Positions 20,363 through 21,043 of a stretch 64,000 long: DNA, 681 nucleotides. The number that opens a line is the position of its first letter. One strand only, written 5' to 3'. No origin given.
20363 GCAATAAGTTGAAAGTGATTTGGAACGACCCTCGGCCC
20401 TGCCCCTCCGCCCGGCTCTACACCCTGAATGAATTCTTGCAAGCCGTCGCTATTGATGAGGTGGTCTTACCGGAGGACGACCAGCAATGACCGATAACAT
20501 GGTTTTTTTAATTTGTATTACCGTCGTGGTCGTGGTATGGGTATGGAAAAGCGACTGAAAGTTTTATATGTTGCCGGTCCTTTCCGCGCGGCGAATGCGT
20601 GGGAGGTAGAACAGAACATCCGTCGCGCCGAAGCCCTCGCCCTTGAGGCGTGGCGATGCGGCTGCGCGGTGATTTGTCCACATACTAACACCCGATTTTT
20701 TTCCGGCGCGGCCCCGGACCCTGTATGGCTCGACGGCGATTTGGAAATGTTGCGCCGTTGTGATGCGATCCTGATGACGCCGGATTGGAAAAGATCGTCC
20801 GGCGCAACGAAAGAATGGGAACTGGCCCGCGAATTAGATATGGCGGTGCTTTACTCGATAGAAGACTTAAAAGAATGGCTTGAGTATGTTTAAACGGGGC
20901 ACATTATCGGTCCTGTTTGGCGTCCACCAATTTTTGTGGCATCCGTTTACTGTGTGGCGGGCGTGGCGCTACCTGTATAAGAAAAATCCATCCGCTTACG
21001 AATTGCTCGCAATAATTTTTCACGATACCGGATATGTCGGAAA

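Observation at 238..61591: The 8-bp palindrome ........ occurs 14 times where about one is expected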

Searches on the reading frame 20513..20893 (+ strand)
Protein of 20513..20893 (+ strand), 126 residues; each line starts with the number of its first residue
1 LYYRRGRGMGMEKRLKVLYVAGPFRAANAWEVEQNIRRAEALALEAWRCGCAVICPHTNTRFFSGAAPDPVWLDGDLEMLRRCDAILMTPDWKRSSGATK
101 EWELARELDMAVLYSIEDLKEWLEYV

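Call 21: search_protein_families(library=pfam, max_evalue=0.01, proteins=[window:20513-20893:+])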
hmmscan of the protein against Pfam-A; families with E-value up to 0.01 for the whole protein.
window:20513-20893:+ (126 aa): 2 families
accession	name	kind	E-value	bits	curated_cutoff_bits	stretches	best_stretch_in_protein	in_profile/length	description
PF14359.12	DUF4406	-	5.1e-11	43.3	22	1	17-114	2-91/91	Domain of unknown function (DUF4406)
PF24963.1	DUF7768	-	2.2e-08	34.8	26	1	17-114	2-97/98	Domain of unknown function (DUF7768)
